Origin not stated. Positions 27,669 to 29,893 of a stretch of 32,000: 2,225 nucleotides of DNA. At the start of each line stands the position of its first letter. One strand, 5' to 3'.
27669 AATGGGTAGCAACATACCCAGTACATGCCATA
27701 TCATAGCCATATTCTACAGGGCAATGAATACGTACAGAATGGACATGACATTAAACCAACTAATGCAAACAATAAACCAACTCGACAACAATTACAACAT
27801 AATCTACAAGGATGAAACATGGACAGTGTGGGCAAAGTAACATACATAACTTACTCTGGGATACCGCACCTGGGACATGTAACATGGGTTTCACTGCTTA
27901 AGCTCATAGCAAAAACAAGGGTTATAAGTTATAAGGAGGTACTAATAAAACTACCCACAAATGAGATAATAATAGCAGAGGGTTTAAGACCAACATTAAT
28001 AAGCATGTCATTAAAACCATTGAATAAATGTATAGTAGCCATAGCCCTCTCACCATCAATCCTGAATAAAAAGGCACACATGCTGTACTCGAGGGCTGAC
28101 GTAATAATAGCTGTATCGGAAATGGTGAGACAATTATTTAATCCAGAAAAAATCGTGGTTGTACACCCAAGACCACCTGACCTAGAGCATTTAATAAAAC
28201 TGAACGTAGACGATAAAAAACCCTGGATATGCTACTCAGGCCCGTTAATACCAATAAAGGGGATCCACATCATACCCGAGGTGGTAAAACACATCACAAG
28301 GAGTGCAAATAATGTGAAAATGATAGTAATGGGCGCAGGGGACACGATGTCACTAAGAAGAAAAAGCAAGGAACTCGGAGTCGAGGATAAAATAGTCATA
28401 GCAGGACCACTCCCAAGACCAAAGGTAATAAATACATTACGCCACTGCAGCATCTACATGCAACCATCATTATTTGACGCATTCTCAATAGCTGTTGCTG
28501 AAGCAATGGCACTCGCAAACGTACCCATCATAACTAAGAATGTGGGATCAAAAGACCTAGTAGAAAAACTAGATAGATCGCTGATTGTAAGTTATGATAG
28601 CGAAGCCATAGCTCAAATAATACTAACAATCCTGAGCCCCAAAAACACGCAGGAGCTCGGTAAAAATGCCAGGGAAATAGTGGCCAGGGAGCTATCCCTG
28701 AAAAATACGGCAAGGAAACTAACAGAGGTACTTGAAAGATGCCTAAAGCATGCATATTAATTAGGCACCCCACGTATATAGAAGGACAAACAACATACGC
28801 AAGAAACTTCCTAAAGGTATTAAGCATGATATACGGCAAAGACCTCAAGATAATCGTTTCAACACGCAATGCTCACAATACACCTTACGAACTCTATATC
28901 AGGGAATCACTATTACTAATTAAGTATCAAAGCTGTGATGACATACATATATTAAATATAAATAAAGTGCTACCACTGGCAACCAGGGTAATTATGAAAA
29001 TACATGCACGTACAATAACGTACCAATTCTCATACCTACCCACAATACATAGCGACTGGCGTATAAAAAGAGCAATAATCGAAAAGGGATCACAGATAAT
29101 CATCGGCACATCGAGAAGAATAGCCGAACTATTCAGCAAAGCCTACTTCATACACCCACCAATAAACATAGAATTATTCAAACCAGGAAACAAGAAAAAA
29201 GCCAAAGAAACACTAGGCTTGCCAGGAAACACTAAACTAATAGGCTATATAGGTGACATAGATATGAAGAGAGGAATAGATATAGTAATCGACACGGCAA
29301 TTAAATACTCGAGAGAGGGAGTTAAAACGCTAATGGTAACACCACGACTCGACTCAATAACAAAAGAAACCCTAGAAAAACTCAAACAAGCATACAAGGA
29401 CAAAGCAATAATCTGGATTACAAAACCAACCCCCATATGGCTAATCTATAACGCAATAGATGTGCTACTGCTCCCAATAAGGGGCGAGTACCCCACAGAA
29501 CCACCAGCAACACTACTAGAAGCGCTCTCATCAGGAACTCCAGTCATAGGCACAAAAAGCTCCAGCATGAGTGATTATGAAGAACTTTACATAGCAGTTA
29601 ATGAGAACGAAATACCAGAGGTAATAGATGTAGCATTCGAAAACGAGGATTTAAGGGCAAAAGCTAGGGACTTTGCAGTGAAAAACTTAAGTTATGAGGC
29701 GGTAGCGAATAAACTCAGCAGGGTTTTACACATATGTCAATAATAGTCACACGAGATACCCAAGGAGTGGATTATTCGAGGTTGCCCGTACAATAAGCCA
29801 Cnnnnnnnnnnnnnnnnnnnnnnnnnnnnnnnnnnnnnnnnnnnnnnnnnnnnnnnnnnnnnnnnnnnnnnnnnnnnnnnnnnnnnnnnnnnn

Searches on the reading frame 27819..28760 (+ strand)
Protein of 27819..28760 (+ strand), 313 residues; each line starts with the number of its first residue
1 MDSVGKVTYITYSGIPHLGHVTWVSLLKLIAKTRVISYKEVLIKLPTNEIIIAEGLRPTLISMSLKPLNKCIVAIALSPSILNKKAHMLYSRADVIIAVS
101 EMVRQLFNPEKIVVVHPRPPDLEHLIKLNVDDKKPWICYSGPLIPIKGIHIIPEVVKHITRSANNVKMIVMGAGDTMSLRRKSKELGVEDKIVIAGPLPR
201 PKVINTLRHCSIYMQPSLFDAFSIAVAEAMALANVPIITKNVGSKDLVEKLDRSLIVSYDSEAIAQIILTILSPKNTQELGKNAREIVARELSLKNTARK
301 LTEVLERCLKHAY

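Call 6: search_protein_families(library=pfam, proteins=[window:27819-28760:+], max_evalue=0.001)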
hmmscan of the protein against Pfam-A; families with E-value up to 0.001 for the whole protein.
window:27819-28760:+ (313 aa): 4 families
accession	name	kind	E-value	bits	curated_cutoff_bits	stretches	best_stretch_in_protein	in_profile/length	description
PF00534.26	Glycos_transf_1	-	9.4e-23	81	26.4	1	127-286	8-171/172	Glycosyl transferases group 1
PF13692.12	Glyco_trans_1_4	-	3.2e-19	70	27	1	135-273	2-141/142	Glycosyl transferases group 1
PF20706.3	GT4-conflict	-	2.1e-06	27.4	26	1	89-307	143-374/385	Family 4 Glycosyltransferase in conflict systems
PF13524.12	Glyco_trans_1_2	-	0.0001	22.7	25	0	165-301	14-142/144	Glycosyl transferase-like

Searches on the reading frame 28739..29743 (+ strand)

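Call 6: search_protein_families(library=pfam, proteins=[window:28739-29743:+], max_evalue=0.001)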
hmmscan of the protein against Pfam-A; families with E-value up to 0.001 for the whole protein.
window:28739-29743:+ (334 aa): 2 families
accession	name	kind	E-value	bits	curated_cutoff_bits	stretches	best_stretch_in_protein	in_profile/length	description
PF13692.12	Glyco_trans_1_4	-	3.4e-08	34.3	27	1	166-279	2-113/142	Glycosyl transferases group 1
PF00534.26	Glycos_transf_1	-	3.6e-07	30.3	26.4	1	152-308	2-164/172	Glycosyl transferases group 1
